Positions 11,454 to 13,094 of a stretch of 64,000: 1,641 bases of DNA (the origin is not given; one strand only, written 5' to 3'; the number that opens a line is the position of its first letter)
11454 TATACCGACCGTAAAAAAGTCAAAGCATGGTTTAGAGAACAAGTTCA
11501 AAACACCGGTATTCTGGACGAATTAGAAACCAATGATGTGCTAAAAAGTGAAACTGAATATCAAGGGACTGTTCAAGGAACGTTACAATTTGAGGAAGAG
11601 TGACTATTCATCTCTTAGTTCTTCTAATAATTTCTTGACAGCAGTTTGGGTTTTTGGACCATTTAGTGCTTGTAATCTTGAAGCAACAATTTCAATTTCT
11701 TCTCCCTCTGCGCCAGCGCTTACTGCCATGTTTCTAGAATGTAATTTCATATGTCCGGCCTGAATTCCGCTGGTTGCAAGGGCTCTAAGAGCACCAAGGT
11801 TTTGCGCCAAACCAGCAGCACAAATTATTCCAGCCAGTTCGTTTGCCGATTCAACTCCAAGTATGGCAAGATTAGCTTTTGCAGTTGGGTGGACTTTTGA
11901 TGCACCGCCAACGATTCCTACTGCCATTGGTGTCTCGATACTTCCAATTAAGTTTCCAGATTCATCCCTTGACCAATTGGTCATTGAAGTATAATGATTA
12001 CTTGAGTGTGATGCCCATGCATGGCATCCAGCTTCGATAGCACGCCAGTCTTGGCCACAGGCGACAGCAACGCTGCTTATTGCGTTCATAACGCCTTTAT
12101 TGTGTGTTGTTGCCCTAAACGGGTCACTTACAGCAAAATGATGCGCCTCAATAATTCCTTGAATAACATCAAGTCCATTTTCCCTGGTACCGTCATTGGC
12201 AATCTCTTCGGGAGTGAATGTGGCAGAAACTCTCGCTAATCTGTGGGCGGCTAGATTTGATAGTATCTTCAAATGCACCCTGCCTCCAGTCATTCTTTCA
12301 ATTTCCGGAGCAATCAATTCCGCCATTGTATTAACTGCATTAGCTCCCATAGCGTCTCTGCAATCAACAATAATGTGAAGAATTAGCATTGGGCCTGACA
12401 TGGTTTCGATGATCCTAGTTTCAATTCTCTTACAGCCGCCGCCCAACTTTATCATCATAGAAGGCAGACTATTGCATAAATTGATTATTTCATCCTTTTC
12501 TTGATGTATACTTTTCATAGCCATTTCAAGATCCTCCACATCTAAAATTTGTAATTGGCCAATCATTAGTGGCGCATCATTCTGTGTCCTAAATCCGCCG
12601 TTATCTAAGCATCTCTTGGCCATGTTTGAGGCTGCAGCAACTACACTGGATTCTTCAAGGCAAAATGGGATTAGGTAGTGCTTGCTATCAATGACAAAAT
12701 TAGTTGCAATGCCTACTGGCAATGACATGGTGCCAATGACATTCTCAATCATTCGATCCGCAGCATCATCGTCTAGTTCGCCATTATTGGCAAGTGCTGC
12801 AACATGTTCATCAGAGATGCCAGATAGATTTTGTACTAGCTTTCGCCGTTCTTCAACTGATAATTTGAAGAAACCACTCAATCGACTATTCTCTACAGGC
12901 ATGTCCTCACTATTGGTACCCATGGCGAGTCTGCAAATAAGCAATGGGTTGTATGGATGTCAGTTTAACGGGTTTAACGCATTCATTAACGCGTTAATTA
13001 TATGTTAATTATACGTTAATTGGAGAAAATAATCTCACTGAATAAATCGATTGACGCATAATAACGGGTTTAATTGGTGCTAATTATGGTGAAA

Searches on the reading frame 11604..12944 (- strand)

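Call 56: search_protein_families(library=pfam, proteins=[window:11604-12944:-], max_evalue=0.00001)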
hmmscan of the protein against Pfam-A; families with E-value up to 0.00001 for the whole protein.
window:11604-12944:- (446 aa): 1 family
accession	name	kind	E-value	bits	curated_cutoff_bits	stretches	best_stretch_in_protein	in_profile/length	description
PF00368.23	HMG-CoA_red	-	1.7e-103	347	27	1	29-402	1-367/368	Hydroxymethylglutaryl-coenzyme A reductase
